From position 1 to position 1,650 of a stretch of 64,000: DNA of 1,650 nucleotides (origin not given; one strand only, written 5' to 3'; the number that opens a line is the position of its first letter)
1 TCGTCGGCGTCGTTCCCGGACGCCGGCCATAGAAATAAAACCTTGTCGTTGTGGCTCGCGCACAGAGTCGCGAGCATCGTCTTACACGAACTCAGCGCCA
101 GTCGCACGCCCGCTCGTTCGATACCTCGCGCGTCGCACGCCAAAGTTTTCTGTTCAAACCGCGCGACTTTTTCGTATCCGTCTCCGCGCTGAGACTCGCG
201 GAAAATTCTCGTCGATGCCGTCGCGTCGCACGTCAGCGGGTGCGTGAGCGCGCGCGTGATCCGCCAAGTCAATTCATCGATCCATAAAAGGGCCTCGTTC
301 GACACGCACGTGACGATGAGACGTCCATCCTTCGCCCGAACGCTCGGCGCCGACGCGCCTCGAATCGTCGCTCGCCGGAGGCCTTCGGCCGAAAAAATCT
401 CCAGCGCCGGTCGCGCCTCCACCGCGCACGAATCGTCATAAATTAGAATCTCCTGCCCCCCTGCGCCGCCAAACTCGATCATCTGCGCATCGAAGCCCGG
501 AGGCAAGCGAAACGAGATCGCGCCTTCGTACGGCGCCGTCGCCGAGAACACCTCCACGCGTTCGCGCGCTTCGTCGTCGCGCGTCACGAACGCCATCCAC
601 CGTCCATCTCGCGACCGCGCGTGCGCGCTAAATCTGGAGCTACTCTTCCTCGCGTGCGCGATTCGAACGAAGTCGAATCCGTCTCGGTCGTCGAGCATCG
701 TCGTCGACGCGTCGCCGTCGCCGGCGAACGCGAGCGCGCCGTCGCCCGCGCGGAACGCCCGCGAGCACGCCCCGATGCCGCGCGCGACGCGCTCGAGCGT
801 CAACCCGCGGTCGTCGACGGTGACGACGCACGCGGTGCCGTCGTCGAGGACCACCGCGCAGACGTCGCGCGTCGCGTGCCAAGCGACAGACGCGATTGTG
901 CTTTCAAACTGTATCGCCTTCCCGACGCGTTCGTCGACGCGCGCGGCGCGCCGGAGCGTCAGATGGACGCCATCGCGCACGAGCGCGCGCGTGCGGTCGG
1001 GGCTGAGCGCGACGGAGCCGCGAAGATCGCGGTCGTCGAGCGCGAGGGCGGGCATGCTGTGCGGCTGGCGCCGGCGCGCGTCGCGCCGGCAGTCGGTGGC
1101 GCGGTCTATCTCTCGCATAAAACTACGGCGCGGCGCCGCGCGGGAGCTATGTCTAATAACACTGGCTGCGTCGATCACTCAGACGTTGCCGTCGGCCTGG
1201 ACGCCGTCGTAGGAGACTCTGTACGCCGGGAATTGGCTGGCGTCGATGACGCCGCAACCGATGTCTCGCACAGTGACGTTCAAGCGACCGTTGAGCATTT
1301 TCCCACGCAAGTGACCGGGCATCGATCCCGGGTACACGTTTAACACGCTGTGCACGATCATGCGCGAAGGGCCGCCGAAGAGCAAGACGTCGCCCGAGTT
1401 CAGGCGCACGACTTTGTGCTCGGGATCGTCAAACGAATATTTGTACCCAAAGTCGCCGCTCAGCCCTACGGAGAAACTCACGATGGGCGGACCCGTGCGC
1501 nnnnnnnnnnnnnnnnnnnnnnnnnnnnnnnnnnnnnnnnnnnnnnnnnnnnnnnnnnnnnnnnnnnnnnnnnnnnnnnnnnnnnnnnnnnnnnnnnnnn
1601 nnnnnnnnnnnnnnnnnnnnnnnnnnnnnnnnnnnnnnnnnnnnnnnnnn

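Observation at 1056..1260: A protein-like ORF in the AlkB frame starts 60 nt after the AlkB stop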

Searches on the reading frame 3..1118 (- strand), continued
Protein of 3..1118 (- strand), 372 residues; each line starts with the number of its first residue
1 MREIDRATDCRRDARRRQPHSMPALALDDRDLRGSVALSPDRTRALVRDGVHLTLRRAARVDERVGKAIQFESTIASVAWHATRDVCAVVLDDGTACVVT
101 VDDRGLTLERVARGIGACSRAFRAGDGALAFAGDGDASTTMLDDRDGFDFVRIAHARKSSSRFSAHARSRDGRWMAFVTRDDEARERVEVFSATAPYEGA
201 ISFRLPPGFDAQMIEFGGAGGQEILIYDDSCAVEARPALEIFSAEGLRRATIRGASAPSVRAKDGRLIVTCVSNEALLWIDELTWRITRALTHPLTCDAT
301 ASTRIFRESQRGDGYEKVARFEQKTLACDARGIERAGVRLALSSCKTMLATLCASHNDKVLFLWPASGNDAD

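Call 68: search_solved_structures(query=A3, max_evalue=10, show_alignments=2)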
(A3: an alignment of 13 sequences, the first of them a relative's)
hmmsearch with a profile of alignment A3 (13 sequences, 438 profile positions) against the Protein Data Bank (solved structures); distinct sequences matched with E-value up to 10: 40.
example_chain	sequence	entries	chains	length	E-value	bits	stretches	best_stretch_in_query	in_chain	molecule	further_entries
9qzc_i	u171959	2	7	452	2e-06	30.4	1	14-288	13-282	WD repeat WRAP73-like protein, putative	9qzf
7znk_C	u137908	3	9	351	0.0013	21.1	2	33-131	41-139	THO complex subunit 3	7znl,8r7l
7apk_C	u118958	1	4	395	0.0021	20.4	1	33-156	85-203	THO complex subunit 3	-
8fl0_NJ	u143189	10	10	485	0.0029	19.9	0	14-84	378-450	Notchless protein homolog 1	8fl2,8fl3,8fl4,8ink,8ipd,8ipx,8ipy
8rl2_CG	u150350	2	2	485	0.003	19.9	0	14-84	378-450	Notchless protein homolog 1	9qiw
9e78_0L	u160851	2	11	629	0.0051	19.1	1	15-127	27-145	CFAP52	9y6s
6bx3_A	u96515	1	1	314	0.013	17.8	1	14-122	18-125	COMPASS component SWD3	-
6ven_L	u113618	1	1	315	0.013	17.8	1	14-122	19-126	COMPASS component SWD3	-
9ekp_A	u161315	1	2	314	0.016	17.5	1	35-122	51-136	WD repeat-containing protein 55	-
7kqq_A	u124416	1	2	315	0.016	17.5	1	35-122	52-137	WD repeat-containing protein 55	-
8fky_BC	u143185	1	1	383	0.019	17.2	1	35-122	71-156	WD repeat-containing protein 55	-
7mq8_LS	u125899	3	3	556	0.064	15.5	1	14-83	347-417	U3 small nucleolar RNA-associated protein 18 homolog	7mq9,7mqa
9e78_0U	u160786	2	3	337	0.077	15.2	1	93-180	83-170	CFAP67A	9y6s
8glv_Cp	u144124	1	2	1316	0.092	15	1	19-117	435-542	WD_REPEATS_REGION domain-containing protein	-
3fm0_A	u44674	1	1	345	0.16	14.1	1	48-122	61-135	Protein CIAO1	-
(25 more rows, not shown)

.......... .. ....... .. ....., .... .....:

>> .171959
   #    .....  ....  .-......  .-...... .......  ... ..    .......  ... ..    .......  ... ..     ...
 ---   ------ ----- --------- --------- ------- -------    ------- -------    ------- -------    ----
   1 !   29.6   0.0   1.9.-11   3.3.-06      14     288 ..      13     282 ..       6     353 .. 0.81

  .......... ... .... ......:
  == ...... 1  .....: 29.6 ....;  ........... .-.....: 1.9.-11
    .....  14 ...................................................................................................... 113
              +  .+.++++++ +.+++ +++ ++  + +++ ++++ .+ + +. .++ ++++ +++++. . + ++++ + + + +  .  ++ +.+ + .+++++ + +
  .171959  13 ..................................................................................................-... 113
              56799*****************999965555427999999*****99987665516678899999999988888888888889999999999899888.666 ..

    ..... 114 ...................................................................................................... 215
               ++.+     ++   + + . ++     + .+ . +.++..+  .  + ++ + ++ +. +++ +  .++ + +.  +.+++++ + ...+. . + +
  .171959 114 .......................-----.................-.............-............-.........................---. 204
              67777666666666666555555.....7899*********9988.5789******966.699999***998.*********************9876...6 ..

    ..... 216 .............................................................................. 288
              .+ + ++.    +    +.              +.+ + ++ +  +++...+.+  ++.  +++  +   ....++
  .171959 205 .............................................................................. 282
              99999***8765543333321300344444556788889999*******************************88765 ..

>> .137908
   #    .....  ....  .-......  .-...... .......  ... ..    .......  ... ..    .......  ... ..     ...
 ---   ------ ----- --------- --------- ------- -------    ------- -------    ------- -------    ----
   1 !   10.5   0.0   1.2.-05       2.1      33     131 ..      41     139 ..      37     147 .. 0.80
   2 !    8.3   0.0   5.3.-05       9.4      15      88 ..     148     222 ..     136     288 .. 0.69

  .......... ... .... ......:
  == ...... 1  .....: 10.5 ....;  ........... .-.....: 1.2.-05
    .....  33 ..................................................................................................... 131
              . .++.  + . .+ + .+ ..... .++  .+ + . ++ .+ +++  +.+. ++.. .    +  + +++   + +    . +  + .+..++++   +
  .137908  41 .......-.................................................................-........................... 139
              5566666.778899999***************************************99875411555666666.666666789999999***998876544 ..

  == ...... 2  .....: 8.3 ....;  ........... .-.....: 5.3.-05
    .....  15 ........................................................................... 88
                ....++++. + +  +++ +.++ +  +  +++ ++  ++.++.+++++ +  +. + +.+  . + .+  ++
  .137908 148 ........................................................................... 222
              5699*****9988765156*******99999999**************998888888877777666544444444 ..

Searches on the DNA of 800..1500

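Call 51: search_rna_families(source=window, start=800, end=1500, threshold=evalue, max_evalue=1)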
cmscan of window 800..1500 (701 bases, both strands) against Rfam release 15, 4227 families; matches with E-value up to 1: 1.
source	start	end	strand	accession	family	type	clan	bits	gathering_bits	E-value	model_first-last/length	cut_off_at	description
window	880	981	-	RF00305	snoZ248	Gene; snRNA; snoRNA; CD-box;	-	19.3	120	0.54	1-137/137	no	Small nucleolar RNA Z248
